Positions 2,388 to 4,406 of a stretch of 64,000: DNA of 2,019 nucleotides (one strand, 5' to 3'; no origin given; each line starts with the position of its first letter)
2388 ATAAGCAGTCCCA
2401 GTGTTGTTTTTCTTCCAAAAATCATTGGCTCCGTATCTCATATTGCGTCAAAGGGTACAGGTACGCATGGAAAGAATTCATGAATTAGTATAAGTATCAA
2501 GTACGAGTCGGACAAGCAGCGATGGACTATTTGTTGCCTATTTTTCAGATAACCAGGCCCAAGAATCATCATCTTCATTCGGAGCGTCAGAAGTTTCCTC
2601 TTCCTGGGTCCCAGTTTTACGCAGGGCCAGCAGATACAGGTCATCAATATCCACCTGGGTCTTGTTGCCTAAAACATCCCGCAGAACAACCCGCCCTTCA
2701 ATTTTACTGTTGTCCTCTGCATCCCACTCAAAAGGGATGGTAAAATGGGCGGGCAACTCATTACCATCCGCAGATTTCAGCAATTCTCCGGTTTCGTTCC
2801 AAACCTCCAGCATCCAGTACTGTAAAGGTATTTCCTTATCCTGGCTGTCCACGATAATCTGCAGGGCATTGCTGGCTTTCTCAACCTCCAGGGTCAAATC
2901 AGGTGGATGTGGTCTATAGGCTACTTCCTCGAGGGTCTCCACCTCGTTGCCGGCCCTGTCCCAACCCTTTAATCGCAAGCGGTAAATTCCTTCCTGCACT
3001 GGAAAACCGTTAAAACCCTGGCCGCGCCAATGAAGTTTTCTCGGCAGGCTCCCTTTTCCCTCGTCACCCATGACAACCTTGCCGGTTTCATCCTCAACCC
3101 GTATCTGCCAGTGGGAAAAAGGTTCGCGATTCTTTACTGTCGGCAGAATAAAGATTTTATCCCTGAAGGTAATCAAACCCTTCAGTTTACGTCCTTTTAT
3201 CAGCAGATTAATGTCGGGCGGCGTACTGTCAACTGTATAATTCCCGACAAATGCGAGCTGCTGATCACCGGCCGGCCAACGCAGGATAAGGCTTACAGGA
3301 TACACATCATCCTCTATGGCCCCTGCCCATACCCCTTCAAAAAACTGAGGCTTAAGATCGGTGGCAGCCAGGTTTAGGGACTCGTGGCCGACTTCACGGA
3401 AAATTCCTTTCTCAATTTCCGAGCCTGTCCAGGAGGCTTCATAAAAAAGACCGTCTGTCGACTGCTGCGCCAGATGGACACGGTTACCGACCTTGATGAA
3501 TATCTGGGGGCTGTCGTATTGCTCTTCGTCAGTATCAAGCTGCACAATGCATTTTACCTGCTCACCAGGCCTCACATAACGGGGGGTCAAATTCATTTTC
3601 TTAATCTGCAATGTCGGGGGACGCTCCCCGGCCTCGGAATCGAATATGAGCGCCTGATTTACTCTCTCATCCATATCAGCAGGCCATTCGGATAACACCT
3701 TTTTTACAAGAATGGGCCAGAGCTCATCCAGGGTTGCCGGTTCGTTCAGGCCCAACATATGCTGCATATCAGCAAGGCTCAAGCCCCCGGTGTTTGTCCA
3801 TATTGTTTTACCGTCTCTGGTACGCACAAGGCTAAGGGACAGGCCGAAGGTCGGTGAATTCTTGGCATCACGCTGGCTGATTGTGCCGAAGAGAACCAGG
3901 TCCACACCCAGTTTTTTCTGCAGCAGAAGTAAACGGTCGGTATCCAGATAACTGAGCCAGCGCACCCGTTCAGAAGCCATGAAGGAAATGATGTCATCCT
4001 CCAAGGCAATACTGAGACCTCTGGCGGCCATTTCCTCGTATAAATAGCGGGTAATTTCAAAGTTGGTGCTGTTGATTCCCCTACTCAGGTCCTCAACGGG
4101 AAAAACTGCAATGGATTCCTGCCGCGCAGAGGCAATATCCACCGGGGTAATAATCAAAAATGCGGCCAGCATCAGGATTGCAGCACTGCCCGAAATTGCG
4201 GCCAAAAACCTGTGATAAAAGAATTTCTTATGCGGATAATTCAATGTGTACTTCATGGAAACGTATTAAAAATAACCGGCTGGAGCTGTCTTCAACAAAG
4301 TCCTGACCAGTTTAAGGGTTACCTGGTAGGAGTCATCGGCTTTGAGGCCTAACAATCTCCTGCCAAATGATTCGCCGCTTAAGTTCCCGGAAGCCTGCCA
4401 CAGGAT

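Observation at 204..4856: Three paralogous CsgG/LpoB-like domain proteins plus a parvulin chaperone form a putative curli-like export module for a cytochrome fibre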

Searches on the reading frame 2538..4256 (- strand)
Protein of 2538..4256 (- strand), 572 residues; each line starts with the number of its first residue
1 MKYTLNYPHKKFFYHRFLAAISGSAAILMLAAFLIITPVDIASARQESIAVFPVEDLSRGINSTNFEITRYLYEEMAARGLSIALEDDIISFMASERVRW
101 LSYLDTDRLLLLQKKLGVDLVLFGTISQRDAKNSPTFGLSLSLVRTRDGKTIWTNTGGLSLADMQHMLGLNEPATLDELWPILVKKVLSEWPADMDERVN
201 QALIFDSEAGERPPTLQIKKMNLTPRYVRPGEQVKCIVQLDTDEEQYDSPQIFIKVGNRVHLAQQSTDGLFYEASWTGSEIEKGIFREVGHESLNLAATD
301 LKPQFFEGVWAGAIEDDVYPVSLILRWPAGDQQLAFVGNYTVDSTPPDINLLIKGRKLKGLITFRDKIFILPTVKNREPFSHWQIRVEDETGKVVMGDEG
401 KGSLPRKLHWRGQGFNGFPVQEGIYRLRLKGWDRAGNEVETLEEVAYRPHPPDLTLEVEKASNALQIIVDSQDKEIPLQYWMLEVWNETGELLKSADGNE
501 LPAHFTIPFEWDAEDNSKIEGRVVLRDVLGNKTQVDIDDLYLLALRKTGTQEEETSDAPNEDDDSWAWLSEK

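Call 3: search_protein_families(library=pfam, proteins=[window:2538-4256:-], max_evalue=1)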
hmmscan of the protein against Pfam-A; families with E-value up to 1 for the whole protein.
window:2538-4256:- (572 aa): 1 family
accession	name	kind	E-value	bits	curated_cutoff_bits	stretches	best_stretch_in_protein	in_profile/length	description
PF13860.13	FlgD_ig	-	0.00087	19.7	27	1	378-432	20-76/79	FlgD Ig-like domain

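Call 4: search_protein_families(library=ncbifam, proteins=[window:2538-4256:-], max_evalue=1)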
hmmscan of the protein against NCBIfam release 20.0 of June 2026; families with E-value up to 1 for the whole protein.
window:2538-4256:- (572 aa): 4 families
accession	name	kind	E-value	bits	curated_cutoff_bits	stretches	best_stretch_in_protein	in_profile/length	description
NF053608.1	Lsa66_OmpA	equivalog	1.3e-05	23.8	700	1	340-448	137-246/581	fibronectin-binding adhesin Lsa66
NF005176.1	PRK06655.1-1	equivalog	0.014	15.3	230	1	375-439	91-156/197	flagellar hook assembly protein FlgD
TIGR02722.1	lp_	equivalog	0.15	12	110.55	1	114-156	138-184/189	penicillin-binding protein activator LpoB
NF009453.0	PRK12813.1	equivalog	0.17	11.4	264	1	388-434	131-176/223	flagellar basal body rod modification protein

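Call 49: find_homologous_proteins(query=A4, max_evalue=0.001)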
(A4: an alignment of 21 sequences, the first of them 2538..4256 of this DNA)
Query A4 (21 sequences) (572 aa, profile of the alignment): 34 proteins with E <= 0.001 among 8000 candidates.
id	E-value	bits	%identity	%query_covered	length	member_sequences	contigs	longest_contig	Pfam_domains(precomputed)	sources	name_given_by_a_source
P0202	3.1e-187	641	100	100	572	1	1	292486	-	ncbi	-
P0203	6.7e-186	637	35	95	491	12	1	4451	-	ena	-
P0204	1.9e-185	635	54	94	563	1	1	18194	-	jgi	-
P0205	9.3e-185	633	58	94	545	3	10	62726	-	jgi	jgi:hypothetical protein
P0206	7.8e-178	610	59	95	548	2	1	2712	-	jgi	-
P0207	2.0e-177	609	60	93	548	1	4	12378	-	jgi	jgi:hypothetical protein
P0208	2.3e-177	608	54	91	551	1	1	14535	-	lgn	-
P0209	3.0e-177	608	57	98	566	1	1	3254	-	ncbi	-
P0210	7.2e-177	607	60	93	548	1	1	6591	-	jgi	jgi:hypothetical protein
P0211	9.2e-177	606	69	97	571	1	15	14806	-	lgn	-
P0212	4.6e-176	604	57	99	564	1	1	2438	-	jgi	jgi:hypothetical protein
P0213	1.0e-175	603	58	94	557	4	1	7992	-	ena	-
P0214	8.4e-175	600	59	95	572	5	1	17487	-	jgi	jgi:hypothetical protein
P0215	7.6e-174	597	58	97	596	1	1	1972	-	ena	-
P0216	1.6e-171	589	57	96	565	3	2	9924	-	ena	-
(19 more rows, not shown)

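Call 50: find_encoding_contigs(protein=P0202, flank=10000, max_places=2)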
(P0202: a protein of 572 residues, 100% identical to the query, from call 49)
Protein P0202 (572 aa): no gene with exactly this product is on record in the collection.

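Call 51: list_cluster_members(proteins=[P0202, P0002, P0040, P0209, P0078, P0079, P0084, P0087, P0091, P0097])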
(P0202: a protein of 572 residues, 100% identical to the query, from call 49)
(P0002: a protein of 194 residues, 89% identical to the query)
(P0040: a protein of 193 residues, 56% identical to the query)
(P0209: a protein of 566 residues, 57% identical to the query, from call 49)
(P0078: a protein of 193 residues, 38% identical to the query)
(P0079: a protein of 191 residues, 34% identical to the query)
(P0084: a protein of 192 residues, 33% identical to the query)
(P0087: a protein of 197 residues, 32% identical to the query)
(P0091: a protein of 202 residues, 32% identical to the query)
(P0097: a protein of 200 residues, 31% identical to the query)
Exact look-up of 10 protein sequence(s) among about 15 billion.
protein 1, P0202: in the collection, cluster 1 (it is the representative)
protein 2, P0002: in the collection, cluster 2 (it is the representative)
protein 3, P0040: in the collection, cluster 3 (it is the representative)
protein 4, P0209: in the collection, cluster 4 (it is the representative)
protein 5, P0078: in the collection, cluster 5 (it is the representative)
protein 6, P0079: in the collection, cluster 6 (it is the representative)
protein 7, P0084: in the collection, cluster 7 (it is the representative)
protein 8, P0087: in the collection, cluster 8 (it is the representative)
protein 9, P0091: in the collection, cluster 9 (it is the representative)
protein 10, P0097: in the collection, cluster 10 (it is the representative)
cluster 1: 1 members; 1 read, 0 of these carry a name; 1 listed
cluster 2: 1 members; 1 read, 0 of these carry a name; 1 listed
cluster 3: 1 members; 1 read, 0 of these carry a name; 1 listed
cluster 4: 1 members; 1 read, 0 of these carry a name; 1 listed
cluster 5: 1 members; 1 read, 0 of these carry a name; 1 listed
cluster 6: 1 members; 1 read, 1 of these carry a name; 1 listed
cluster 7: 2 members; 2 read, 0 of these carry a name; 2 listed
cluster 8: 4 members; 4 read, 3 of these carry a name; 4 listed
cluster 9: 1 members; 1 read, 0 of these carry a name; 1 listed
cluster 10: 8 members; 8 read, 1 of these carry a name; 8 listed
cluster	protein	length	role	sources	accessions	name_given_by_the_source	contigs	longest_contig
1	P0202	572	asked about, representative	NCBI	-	-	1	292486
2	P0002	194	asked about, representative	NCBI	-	-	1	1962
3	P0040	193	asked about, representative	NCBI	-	-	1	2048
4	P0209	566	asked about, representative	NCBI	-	-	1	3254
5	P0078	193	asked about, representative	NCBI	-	-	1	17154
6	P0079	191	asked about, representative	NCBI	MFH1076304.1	MAG: hypothetical protein V1753_05600 [Pseudomonadota bacterium]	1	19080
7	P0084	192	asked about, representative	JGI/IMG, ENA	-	-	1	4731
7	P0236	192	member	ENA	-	-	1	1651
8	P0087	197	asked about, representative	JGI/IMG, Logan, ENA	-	TolB-like protein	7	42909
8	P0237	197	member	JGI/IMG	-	TolB-like protein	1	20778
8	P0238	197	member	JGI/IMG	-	TolB-like protein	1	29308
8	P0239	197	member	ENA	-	-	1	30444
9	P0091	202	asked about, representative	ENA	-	-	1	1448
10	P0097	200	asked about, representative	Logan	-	-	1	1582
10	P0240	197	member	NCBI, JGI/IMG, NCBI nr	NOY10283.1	MAG: hypothetical protein GXP33_15725 [Spirochaetes bacterium] | hypothetical protein [Spirochaetota bacterium]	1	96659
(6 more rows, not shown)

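Call 77: search_protein_families(library=pfam, alignment_id=A4, max_evalue=0.01)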
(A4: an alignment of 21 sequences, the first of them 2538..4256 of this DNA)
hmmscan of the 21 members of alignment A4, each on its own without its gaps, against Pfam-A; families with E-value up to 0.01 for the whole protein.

A. member 1, window:2538-4256:- (572 aa): 1 family
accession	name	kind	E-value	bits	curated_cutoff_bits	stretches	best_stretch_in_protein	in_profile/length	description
PF13860.13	FlgD_ig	-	0.00087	19.7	27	0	378-432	20-76/79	FlgD Ig-like domain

B. families by the number of members that match (of 21 scanned): 7 families
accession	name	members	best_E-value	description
PF13860.13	FlgD_ig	14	6.7e-07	FlgD Ig-like domain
PF19077.6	Big_13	1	0.00019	Bacterial Ig-like domain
PF12245.14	Big_3_2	1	0.00043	Bacterial Ig-like domain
PF13036.11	LpoB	1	0.006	Peptidoglycan-synthase activator LpoB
PF21834.1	DUF6894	1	0.0064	Domain of unknown function (DUF6894)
PF15418.12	DUF4625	1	0.0085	Domain of unknown function (DUF4625)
PF17680.6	FlgO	1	0.0094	FlgO protein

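Call 91: predict_structure(alignment_id=A10)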
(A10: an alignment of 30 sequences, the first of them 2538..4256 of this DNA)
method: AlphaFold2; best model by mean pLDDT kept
length: 572 residues; sequences in the alignment: 30
mean_pLDDT: 74.2   pTM: 0.48
mean pLDDT of the five models: 74.2, 73.8, 70.8, 70.1, 68.9
residues with pLDDT >= 90: 98; 70-90: 292; 50-70: 98; < 50: 84
segments of 3 or more residues with pLDDT < 50: 1-16, 210-214, 280-314, 549-572
pLDDT, mean of each block of 10 residues (from residue 1): 38 50 68 72 67 82 79 85 87 82 76 86 80 66 80 75 60 60 78 68 56 59 84 83 64 77 77 74 36 40 32 59 78 78 82 88 92 83 94 93 91 92 94 88 93 87 86 86 89 90 86 69 91 87 68 37 37 32
secondary structure, 60 per line:
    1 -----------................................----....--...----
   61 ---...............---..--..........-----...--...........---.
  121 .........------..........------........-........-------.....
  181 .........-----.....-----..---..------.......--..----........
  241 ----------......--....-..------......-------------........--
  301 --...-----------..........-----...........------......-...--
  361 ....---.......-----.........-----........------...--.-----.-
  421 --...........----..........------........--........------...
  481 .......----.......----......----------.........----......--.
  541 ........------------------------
elements in order: H12-43 E48-51 E54-56 H66-78 H86-95 H106-116 E120-129 E136-145 E152-159 H161-168 H176-189 H195-199 E218-224 E233-240 E251-256 E259-262 E272-277 H291-298 E317-326 E332-342 E349-354 E356-358 E361-364 E368-374 E380-388 E394-401 E408-410 E423-433 E438-447 E454-461 E464-471 E478-487 E492-498 E503-508 E519-527 E532-537 H540-548

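Call 93: fold_search(model_id=the predicted structure, library=pdb)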
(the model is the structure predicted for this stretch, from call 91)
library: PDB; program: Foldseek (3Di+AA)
matches with E <= 10: 1714; with E <= 0.001: 388
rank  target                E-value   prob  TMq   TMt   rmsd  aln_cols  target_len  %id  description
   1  6xi3                  9.3e-10  1.00  0.18  0.24  16.5       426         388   11  Crystal structure of tetra-tandem repeat in extending region of large adhesion protein (released 2020-10-14)
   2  8eok_G                1.2e-09  1.00  0.16  0.15  19.5       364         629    8  Structure of the C3bB proconvertase in complex with lufaxin and factor Xa (released 2023-08-30)
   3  1xf1_A                1.8e-09  1.00  0.22  0.15  14.1       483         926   11  Structure of C5a peptidase- a key virulence factor from Streptococcus (released 2005-11-22)
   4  7b2m_A                2.2e-09  1.00  0.16  0.14  20.0       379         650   12  Cryo-EM structure of complement C4b in complex with nanobody E3 (released 2022-03-02)
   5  8cem_E                3.0e-09  1.00  0.21  0.19  23.1       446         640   11  Structure of bovine native C3, re-refinement (released 2023-04-05)
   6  7zgj_A                3.0e-09  1.00  0.16  0.15  19.7       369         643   11  Trypanosoma brucei gambiense ISG65 in complex with human complement component C3 (released 2023-04-05)
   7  7yzx_A                3.6e-09  1.00  0.22  0.15  14.7       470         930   10  ScpA from Streptococcus pyogenes, D783A mutant. (released 2022-08-31)
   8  8uh2_A                3.6e-09  1.00  0.16  0.15  19.9       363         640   10  Complex of C3b with the inhibitor albicin (released 2024-05-08)
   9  5jpm_A                3.6e-09  1.00  0.19  0.17  30.5       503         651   12  Structure of the complex of human complement C4 with MASP-2 rebuilt using iMDFF (released 2016-08-10)
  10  9u5z_E                4.4e-09  1.00  0.16  0.07  20.2       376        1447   11  C3 convertases zymogen C4b2 in activation state (released 2026-01-14)
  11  9qk2_F                5.1e-09  1.00  0.22  0.20  22.5       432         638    8  Structure of the Complement classical and lectin pathway C3 convertase in complex with substrate C3 (released 2025-12-24)
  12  7bj3                  7.0e-09  1.00  0.22  0.15  13.9       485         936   11  ScpA from Streptococcus pyogenes, S512A active site mutant (released 2021-05-12)
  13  8uin_G                7.3e-09  1.00  0.16  0.15  19.6       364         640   11  Structure of the C3bBb-albicin complex (released 2024-05-08)
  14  7ad7_B                8.1e-09  1.00  0.17  0.16  23.7       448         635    8  Crystal structure of human complement C5 in complex with the K8 bovine knob domain peptide. (released 2021-03-10)
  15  9u61_E                8.1e-09  1.00  0.16  0.08  30.3       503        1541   12  CP/MBL pathways C3 convertase C4b2a and C3 complex (released 2026-01-14)
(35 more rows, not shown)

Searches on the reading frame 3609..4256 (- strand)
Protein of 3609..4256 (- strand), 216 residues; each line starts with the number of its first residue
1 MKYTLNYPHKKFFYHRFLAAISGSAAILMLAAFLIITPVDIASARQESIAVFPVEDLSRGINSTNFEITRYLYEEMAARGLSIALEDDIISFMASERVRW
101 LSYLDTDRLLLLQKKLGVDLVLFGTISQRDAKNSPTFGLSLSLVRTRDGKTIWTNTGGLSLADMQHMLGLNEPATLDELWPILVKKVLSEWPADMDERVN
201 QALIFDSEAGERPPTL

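Call 104: search_solved_structures(query=A8, max_evalue=1)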
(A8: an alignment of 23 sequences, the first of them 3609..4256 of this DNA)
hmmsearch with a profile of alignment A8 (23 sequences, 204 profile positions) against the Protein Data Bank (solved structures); distinct sequences matched with E-value up to 1: 8.
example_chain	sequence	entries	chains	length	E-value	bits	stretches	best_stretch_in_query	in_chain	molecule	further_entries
5t11_A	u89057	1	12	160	0.0045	19.5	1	86-139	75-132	Uncharacterized protein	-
5t10_A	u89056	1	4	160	0.0047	19.4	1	87-139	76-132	Uncharacterized protein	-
4q6z_A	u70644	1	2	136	0.034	16.6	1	48-142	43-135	Penicillin-binding protein activator LpoB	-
9h80_C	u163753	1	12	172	0.095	15.2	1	99-139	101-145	PelC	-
2mii_A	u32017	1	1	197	0.12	14.8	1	48-142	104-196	Penicillin-binding protein activator LpoB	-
5t0z_A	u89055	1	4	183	0.24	13.9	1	83-141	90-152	Lipoprotein, putative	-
4q6l_A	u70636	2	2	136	0.44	13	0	88-141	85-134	Penicillin-binding protein activator LpoB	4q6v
4hrv_A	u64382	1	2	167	0.46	12.9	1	48-151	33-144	Putative lipoprotein GNA1162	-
